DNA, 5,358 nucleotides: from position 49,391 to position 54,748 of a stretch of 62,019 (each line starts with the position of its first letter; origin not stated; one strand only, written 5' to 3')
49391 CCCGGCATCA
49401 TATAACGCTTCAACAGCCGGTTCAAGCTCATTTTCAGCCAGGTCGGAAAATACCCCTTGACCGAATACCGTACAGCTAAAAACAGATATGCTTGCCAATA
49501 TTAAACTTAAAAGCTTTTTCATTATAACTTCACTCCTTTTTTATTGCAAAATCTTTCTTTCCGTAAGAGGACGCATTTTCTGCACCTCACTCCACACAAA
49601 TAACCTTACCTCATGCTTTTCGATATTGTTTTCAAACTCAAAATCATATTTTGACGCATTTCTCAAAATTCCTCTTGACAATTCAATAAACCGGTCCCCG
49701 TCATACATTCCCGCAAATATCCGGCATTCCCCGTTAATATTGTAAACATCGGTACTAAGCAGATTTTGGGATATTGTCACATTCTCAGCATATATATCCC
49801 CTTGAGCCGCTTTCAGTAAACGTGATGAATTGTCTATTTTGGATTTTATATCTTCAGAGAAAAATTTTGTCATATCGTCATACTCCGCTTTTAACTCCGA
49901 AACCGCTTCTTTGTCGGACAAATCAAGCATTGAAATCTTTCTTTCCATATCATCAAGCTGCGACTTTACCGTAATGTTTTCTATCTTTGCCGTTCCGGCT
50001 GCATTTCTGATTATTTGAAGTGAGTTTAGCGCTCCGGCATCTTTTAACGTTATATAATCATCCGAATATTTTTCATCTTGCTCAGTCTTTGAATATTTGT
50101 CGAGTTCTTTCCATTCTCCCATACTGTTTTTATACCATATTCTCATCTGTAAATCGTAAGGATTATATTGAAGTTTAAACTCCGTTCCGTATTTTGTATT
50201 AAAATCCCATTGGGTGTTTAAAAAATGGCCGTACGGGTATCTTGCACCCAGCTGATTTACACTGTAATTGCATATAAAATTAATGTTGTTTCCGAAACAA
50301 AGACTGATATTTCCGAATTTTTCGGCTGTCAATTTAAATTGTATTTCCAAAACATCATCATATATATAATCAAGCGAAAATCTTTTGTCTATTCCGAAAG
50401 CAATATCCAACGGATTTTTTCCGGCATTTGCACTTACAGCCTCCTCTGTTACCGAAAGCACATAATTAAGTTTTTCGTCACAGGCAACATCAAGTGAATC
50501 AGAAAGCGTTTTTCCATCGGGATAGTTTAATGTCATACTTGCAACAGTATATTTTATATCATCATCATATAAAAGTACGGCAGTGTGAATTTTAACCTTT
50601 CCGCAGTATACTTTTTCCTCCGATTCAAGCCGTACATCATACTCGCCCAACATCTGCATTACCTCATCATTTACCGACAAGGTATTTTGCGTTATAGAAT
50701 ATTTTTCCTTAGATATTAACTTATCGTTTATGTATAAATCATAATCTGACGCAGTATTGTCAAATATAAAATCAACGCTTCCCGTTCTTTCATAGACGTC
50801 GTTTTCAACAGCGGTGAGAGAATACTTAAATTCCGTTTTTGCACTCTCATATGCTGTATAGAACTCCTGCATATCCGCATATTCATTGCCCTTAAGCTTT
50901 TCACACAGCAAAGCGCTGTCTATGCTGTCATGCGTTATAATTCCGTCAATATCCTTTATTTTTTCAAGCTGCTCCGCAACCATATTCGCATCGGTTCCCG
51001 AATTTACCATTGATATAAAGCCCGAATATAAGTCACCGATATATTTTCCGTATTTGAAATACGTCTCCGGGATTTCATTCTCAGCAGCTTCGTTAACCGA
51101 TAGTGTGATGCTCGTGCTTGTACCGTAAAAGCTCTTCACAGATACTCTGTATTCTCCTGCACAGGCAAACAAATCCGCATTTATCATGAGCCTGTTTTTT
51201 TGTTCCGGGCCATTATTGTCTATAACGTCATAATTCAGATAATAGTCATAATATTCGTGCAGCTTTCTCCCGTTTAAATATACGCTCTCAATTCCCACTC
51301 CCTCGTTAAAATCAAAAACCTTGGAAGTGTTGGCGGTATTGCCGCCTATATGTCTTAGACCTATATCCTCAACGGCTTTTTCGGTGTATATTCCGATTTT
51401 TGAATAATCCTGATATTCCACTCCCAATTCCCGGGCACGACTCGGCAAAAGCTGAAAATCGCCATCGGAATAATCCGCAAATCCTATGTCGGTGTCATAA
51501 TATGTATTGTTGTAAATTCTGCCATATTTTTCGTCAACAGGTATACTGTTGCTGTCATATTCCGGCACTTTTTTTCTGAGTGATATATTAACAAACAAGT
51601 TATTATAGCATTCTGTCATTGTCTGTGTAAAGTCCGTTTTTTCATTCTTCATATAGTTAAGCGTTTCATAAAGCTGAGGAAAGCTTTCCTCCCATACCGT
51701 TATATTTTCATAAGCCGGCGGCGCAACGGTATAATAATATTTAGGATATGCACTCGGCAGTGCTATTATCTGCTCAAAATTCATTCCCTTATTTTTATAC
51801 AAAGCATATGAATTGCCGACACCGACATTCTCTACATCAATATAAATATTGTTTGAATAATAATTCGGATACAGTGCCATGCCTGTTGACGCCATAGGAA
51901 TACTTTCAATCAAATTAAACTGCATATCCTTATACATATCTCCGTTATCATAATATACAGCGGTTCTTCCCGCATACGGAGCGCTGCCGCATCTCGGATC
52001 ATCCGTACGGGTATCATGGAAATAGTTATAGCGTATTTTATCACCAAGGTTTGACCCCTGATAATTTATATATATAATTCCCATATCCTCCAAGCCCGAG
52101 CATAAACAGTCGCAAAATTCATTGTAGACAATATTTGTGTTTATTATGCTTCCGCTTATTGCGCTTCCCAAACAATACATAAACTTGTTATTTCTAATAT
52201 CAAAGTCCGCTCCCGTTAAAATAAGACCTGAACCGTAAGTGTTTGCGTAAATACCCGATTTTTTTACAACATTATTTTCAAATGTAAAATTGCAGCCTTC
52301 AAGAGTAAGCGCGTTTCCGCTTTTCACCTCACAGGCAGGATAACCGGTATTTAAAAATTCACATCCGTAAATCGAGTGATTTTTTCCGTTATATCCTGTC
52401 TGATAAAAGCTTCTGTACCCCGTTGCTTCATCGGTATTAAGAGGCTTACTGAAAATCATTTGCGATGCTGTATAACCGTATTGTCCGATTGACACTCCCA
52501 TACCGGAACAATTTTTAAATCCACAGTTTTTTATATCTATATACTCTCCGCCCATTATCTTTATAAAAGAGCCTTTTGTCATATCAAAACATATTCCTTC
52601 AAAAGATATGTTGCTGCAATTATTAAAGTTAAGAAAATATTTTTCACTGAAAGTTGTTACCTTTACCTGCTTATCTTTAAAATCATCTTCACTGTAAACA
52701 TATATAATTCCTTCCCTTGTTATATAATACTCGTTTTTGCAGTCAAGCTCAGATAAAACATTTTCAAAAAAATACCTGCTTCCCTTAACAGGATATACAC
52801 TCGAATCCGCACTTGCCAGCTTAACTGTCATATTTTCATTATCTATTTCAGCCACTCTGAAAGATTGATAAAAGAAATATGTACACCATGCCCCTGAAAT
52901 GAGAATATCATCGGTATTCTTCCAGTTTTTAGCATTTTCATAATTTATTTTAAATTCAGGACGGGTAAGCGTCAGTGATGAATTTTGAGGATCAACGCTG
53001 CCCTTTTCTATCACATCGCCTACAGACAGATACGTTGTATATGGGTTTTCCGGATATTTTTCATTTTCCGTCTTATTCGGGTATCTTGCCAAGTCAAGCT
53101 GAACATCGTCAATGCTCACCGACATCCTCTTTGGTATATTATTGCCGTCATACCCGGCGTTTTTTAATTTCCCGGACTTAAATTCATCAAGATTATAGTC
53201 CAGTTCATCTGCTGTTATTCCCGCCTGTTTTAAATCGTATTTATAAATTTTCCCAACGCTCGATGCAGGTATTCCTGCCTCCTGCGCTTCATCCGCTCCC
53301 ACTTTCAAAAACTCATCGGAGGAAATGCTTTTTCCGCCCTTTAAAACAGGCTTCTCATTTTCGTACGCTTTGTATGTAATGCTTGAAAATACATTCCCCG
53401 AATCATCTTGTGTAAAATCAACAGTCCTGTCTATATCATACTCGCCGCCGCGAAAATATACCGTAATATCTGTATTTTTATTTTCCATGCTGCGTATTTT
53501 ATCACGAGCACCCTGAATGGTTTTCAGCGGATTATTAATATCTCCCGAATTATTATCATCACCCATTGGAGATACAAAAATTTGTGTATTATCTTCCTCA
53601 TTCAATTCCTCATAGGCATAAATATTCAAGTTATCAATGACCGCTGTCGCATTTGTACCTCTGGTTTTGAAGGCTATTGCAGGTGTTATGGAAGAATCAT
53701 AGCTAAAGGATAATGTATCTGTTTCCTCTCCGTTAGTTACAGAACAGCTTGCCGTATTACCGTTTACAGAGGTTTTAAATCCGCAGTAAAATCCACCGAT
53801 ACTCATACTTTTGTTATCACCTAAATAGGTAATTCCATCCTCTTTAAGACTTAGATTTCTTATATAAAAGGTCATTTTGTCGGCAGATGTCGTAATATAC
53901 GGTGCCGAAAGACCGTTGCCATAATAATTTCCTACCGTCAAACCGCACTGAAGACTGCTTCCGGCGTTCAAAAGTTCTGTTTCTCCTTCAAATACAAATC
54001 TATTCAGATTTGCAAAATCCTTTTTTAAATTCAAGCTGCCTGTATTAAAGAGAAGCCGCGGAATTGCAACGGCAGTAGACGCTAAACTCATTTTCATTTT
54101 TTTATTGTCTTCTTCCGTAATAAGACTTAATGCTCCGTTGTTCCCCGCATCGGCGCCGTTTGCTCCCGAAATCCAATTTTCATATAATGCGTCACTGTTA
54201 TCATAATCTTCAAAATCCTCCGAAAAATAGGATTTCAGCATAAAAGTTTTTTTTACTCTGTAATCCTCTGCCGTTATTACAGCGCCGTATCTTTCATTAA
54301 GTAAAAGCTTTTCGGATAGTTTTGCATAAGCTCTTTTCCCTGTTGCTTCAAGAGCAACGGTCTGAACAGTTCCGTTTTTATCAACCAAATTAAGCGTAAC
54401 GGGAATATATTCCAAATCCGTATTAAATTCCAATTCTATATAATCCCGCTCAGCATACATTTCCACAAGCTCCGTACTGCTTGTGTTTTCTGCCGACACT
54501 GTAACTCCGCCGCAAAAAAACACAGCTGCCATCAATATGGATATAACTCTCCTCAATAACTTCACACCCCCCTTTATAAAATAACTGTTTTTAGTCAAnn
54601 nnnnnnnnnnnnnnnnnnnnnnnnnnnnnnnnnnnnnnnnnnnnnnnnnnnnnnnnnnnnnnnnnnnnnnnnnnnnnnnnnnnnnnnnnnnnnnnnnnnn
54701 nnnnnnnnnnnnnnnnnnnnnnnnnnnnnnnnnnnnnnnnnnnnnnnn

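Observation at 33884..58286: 24-kb operon of eight secreted giant proteins (three parallel beta-helix enzymes interleaved with SLH anchors) behind an LplABC-type importer: an uncharacterised Gram-positive surface glycan-processing apparatus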

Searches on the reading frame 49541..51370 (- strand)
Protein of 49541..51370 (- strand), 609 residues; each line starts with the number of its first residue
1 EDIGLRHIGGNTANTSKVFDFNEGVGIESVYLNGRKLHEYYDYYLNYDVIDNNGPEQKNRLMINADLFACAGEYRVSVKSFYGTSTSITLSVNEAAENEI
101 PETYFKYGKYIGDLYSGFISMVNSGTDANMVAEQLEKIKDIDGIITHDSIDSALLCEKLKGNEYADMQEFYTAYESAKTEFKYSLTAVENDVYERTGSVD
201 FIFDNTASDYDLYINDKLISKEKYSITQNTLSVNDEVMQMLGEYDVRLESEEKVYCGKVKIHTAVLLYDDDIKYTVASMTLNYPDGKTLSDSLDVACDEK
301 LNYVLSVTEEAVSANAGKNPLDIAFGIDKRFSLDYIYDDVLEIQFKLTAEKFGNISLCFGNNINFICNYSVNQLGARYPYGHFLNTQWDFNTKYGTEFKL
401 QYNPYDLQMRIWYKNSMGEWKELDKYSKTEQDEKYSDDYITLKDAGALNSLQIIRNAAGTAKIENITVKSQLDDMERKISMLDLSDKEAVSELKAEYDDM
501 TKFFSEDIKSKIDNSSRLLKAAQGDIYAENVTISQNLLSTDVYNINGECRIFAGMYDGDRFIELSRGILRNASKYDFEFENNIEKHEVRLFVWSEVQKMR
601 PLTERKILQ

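Call 56: search_protein_families(library=pfam, proteins=[window:49541-51370:-], max_evalue=5)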
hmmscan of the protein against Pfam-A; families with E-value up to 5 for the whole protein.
window:49541-51370:- (609 aa): 3 families
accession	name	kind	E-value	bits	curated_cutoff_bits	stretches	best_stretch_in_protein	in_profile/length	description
PF07550.17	Shr-like_HID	-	0.00012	22.9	22.3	2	27-80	28-69/82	Heme-binding protein Shr-like, Hb-interacting domain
PF12637.14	TSCPD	-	0.084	13.6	22.8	1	83-139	10-68/88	TSCPD domain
PF24193.1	DUF7418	-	0.11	13.4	27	0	233-266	45-80/101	Domain of unknown function (DUF7418)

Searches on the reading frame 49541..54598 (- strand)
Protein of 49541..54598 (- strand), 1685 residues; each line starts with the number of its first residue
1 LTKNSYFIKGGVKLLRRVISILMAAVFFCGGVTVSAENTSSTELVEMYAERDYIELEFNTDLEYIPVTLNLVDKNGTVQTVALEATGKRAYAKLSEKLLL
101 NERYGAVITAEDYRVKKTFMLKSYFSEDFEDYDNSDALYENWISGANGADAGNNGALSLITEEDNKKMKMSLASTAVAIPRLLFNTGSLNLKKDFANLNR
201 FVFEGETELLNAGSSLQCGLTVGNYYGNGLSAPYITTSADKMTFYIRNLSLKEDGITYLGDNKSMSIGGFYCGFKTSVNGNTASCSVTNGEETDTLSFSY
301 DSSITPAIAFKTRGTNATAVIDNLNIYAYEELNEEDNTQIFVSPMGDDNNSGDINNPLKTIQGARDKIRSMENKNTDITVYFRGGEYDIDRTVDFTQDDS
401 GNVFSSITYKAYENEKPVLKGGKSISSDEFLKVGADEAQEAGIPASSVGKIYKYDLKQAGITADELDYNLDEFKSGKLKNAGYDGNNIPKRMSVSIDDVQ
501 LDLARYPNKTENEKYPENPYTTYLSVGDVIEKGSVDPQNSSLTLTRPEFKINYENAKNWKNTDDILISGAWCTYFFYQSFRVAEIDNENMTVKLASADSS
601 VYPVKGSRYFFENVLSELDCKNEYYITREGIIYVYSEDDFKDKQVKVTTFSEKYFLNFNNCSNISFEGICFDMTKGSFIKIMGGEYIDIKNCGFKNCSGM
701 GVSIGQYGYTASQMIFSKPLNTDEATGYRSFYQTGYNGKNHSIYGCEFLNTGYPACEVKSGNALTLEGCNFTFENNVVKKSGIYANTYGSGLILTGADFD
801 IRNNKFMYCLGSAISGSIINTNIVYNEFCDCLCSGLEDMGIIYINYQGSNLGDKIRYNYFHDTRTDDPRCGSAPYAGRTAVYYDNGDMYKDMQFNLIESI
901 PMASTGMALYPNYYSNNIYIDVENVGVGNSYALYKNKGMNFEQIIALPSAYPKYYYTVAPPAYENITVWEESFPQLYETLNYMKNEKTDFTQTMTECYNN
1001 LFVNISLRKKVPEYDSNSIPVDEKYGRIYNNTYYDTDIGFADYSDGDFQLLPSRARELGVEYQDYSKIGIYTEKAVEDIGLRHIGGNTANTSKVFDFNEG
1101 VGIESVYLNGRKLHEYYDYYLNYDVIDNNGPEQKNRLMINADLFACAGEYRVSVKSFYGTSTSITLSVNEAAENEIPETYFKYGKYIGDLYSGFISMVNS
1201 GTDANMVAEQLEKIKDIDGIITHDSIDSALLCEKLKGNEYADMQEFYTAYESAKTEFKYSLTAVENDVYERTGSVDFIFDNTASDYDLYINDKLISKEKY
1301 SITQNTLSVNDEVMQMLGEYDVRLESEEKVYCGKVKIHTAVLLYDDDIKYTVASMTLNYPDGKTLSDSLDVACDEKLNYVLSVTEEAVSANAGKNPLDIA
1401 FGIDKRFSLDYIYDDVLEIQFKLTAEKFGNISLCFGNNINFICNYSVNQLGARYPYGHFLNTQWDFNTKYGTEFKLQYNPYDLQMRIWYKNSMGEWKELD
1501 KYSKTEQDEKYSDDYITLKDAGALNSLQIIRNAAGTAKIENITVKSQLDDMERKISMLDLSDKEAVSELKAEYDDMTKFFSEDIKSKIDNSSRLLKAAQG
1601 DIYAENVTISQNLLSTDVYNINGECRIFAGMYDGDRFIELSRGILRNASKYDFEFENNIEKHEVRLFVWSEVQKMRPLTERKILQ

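Call 4: search_protein_families(library=pfam, proteins=[window:49541-54598:-], max_evalue=0.01)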
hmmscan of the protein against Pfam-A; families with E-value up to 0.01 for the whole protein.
window:49541-54598:- (1685 aa): 2 families
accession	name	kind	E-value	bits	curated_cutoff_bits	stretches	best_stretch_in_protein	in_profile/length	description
PF13229.12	Beta_helix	-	5.3e-05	23.3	25.9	0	628-705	45-121/158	Right handed beta helix region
PF07550.17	Shr-like_HID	-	0.002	19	22.3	0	1103-1156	28-69/82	Heme-binding protein Shr-like, Hb-interacting domain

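Call 5: search_protein_families(library=ncbifam, proteins=[window:49541-54598:-], max_evalue=0.01)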
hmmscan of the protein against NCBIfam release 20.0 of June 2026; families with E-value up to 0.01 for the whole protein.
window:49541-54598:- (1685 aa): 0 families

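Call 7: search_solved_structures(query=window:49541-54598:-, max_evalue=1)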
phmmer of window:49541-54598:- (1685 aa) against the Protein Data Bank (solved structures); distinct sequences matched with E-value up to 1: 3.
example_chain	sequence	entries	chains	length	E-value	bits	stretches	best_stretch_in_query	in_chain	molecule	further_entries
9rx2_A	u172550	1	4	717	4e-13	50.8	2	350-427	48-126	Parallel beta-helix repeat protein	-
5mqp_A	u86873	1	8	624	0.008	16.7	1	339-425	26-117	Glycoside hydrolase BT_1002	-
7rro_B0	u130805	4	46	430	0.36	11.2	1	1491-1610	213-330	Tektin-2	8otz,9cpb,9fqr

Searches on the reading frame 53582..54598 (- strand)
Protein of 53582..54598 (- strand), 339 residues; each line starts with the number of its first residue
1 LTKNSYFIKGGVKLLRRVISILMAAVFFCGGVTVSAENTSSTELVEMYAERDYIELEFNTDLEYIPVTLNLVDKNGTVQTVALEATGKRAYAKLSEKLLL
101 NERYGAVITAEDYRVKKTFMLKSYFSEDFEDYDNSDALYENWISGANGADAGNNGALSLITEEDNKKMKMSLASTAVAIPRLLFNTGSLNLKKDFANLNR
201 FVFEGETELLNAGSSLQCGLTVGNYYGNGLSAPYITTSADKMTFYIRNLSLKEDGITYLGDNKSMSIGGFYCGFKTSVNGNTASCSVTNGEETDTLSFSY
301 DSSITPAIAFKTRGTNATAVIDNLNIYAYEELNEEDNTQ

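Call 56: search_protein_families(library=pfam, proteins=[window:53582-54598:-], max_evalue=5)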
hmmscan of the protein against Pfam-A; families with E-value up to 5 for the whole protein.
window:53582-54598:- (339 aa): 2 families
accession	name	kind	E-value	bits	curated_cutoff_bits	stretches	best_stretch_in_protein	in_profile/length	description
PF13205.12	Big_5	-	0.17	13.1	23.6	1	51-111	22-86/105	Bacterial Ig-like domain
PF08024.16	Antimicrobial_4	-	0.34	11.5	25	1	8-22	5-19/24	Ant antimicrobial peptide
